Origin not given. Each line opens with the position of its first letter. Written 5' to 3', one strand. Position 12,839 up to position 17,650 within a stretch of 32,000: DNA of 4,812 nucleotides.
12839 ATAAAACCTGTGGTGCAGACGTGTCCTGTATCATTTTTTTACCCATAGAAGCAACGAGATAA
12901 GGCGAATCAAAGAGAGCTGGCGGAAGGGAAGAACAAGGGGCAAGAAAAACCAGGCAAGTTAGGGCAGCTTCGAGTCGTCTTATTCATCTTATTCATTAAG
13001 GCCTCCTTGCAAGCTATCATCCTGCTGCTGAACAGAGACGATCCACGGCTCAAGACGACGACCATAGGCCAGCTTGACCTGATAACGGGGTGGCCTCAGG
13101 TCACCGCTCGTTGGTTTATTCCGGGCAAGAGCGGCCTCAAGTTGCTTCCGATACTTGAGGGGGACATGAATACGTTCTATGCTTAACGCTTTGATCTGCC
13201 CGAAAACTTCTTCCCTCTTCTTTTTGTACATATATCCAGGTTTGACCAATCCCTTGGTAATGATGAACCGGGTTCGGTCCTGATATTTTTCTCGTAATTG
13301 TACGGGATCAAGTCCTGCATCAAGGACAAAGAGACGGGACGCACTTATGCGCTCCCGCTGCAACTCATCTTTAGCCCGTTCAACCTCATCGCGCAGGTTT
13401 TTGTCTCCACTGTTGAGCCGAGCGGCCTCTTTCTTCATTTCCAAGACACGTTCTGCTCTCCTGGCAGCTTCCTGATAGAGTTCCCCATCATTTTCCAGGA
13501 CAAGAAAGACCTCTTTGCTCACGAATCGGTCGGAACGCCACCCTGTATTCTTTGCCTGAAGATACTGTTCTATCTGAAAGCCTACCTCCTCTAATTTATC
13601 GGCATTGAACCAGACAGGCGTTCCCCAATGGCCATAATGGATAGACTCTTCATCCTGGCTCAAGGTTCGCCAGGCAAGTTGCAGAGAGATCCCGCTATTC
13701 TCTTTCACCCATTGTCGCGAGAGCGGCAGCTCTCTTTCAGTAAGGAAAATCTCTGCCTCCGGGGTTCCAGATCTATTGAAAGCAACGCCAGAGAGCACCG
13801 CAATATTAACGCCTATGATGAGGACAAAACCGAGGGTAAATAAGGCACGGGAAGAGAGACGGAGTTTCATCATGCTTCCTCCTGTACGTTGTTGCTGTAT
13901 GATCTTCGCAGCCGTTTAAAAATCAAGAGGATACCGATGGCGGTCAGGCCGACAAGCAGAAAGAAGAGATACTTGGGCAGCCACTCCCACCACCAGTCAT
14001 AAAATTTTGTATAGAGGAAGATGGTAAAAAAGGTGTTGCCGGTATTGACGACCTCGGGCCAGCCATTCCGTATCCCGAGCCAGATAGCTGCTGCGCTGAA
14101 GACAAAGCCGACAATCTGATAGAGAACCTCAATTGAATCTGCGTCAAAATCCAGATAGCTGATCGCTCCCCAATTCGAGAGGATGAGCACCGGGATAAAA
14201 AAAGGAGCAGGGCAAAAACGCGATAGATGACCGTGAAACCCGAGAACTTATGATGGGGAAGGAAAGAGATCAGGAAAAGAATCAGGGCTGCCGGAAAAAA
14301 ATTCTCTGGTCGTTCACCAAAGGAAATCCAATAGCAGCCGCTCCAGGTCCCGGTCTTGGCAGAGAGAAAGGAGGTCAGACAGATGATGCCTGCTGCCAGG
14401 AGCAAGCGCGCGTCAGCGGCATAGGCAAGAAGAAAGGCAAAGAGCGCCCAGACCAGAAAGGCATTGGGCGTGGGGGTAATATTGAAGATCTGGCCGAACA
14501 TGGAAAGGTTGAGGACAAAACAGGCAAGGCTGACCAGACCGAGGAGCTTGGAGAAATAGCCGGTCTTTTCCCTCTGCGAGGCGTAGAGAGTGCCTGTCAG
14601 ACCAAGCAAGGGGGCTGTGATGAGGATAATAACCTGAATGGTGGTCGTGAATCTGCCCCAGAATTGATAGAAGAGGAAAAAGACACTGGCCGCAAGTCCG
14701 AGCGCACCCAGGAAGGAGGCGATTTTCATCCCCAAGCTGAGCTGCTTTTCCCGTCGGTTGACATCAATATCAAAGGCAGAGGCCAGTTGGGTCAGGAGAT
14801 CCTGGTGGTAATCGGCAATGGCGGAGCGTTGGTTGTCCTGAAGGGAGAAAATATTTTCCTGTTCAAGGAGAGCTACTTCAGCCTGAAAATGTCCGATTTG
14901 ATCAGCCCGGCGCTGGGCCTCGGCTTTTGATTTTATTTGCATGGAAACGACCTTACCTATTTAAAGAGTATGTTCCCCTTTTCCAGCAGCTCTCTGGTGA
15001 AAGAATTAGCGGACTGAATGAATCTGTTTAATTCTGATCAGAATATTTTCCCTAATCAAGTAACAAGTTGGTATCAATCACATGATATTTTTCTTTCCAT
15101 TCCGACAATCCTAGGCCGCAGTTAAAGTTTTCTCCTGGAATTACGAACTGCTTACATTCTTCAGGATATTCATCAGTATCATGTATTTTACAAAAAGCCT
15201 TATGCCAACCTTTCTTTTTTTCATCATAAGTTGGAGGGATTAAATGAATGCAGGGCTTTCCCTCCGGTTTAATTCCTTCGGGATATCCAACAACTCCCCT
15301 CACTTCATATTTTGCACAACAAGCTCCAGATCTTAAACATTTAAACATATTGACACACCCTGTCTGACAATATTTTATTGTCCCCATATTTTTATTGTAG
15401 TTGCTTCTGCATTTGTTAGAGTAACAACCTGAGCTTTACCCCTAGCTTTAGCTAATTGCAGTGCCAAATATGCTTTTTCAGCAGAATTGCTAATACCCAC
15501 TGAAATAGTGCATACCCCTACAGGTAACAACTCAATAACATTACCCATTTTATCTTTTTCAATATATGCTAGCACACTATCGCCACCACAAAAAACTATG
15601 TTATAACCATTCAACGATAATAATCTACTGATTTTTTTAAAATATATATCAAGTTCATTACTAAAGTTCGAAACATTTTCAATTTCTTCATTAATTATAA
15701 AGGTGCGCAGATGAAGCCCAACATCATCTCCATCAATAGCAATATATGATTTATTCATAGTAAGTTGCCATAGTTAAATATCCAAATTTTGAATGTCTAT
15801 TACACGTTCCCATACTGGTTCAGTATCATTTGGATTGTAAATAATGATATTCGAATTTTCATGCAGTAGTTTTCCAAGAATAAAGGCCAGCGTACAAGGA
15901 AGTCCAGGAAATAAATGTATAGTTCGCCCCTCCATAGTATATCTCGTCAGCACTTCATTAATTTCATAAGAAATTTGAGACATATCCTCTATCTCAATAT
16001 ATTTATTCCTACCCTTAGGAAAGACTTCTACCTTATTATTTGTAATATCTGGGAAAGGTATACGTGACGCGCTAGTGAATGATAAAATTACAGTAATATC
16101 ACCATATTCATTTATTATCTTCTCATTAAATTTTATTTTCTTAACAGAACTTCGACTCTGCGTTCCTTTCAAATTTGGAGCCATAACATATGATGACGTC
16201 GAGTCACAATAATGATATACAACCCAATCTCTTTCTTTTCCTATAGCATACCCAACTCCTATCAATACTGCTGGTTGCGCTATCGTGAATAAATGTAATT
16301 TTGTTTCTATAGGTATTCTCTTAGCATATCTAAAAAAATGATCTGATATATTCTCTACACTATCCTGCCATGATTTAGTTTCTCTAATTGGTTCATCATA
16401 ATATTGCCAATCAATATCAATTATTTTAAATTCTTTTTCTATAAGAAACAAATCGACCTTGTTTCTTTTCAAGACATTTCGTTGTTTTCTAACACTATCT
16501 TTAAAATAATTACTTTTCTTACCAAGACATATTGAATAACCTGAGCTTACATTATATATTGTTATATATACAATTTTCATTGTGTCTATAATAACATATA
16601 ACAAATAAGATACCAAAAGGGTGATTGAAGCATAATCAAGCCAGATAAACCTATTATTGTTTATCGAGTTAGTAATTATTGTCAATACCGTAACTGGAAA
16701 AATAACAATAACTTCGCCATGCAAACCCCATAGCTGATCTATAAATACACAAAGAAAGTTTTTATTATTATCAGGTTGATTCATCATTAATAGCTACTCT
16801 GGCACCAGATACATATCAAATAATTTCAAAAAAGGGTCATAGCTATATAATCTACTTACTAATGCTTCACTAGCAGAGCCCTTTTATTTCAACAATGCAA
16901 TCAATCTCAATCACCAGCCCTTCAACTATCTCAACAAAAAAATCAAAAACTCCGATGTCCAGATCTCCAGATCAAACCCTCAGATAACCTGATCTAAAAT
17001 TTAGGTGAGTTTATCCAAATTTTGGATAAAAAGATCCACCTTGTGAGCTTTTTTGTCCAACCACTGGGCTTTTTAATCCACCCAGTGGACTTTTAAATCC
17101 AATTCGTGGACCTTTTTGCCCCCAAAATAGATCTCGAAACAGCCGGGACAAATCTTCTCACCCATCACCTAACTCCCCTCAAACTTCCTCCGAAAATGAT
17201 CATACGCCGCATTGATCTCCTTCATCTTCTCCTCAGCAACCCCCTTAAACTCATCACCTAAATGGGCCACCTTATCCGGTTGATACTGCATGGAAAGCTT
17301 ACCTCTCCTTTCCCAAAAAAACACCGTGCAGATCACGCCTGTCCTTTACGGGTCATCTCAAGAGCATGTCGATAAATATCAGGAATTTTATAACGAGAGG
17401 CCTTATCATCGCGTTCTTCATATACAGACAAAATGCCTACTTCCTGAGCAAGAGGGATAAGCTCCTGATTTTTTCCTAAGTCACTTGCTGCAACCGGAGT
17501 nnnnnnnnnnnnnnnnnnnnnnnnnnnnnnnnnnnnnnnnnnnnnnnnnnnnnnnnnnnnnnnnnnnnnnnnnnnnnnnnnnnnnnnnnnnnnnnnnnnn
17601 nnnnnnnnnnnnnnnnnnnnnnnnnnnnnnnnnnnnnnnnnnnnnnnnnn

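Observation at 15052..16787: AT-rich island with TM-SAVED + mCpol (Panoptes-like) plus an undescribed third gene, a YkgJ-type Cys-cluster protein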

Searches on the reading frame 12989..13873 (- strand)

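Call 71: search_protein_families(library=pfam, proteins=[window:12989-13873:-], max_evalue=0.0001)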
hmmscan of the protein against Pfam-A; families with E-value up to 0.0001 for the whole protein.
window:12989-13873:- (294 aa): 1 family
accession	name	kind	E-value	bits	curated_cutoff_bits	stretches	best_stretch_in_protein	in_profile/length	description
PF16106.10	DUF4824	-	5.7e-72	242.6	25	1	22-278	1-252/252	Domain of unknown function (DUF4824)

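Call 96: search_protein_families(library=padloc, proteins=[window:12989-13873:-], max_evalue=0.001)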
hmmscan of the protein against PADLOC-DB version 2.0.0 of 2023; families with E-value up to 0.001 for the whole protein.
window:12989-13873:- (294 aa): 0 families

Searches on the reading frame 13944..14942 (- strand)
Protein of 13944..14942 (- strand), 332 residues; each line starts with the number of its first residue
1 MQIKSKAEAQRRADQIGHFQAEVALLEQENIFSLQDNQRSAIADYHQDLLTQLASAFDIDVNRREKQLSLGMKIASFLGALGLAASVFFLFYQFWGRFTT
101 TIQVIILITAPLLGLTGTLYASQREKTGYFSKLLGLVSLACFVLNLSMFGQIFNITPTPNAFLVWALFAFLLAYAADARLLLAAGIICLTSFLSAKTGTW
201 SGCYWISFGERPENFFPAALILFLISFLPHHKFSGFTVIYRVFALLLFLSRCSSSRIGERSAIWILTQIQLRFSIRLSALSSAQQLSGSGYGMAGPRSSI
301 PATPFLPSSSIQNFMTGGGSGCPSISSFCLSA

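Call 71: search_protein_families(library=pfam, proteins=[window:13944-14942:-], max_evalue=0.0001)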
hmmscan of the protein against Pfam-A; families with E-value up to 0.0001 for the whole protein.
window:13944-14942:- (332 aa): 1 family
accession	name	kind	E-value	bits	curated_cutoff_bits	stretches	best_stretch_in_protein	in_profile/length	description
PF09925.14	DUF2157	-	2.3e-14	53.8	32.4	1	64-181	28-145/146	Predicted membrane protein (DUF2157)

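Call 96: search_protein_families(library=padloc, proteins=[window:13944-14942:-], max_evalue=0.001)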
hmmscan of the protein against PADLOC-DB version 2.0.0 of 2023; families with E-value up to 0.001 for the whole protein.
window:13944-14942:- (332 aa): 0 families

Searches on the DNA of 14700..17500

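Call 104: search_rna_families(source=window, start=14700, end=17500, threshold=evalue, max_evalue=1)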
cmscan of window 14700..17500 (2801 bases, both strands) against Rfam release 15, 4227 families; matches with E-value up to 1: 0.
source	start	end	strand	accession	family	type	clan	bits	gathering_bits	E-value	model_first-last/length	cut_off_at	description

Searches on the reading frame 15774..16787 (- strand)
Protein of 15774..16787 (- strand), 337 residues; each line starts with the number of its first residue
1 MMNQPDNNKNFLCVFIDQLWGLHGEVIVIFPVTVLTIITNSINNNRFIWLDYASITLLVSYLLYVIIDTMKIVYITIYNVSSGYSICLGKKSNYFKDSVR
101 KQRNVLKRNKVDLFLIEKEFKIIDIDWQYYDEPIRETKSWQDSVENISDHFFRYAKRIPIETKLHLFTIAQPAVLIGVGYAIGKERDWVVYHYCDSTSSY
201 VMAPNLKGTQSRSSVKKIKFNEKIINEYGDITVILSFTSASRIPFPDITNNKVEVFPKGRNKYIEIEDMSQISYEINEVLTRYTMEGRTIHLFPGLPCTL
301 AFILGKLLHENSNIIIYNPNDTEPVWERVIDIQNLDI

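Call 3: search_protein_families(library=pfam, proteins=[window:15774-16787:-], max_evalue=1)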
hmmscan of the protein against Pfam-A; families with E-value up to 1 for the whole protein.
window:15774-16787:- (337 aa): 2 families
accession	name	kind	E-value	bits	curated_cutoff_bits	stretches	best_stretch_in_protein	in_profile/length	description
PF18145.6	SAVED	-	6.4e-11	42.7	26.2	2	162-332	16-190/190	SMODS-associated and fused to various effectors sensor domain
PF06270.16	DUF1030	-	0.045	14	25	1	215-240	13-38/53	Protein of unknown function (DUF1030)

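Call 4: search_protein_families(library=padloc, proteins=[window:15774-16787:-], max_evalue=1)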
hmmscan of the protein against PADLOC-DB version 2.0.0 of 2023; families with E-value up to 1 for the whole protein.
window:15774-16787:- (337 aa): 18 families
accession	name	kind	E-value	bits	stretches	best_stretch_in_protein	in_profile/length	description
PDLC02009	SAVED4--SAVED_LON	-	3.5e-15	54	1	109-335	244-468/470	-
PDLC02010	SAVED4--SAVED_LON_TM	-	3.1e-13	47.6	1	87-335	210-452/455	-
PDLC01159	CARF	-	8.4e-11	39.5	1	117-335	236-453/456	"CARF, 2 TMs, fused to lon-like S16 protease"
PDLC02011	SAVED4--SAVED_TM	-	3.1e-09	34.8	2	264-334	203-272/278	-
PDLC01050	CRISPR-Lon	-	3.6e-09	34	1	115-333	236-453/458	Lon protease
PDLC00670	Effector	-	5.5e-07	27.1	2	213-320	213-331/351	2TM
PDLC00739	Effector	-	3.1e-06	24.8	1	117-333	150-376/378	Endonuclease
PDLC02012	SAVED5--SAVED_TIR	-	1.5e-05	22.3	1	134-326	200-384/404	-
PDLC00746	Effector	-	0.00027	18.1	1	262-332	311-387/389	Endonuclease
PDLC01997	SAVED1--SAVED_HNH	-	0.00039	18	1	111-332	140-367/368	-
PDLC02008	SAVED4--SAVED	-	0.00041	19.1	1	261-318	31-87/104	-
PDLC02004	SAVED3--SAVED_PDDEXK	-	0.00063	16.9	1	265-314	288-337/490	-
PDLC01160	CARF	-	0.00098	17.2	1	248-320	88-159/172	"CARF, 2 TMs"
PDLC01996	SAVED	-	0.0013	16.9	1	138-189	72-122/145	-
PDLC00740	Effector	-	0.0037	14.1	1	251-323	295-373/391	Endonuclease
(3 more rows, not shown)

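Call 5: search_protein_families(library=ncbifam, proteins=[window:15774-16787:-], max_evalue=1)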
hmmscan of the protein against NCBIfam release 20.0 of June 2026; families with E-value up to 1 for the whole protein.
window:15774-16787:- (337 aa): 2 families
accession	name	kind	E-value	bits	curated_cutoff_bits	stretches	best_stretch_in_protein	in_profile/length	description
NF033611.0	SAVED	domain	1.4e-15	57.6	33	1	119-332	35-259/261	SAVED domain-containing protein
NF006815.0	PRK09334.1-5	equivalog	0.048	14.1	235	1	66-106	54-94/118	30S ribosomal protein S25e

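Call 86: search_solved_structures(query=window:15774-16787:-, max_evalue=1)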
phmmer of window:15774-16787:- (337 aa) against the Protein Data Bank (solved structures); distinct sequences matched with E-value up to 1: 2.
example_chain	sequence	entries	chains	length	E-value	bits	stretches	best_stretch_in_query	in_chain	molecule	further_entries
1q8c_A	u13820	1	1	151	0.14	14.6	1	113-160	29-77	Hypothetical protein MG027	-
4tko_B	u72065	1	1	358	0.72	12.3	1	65-132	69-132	EmrA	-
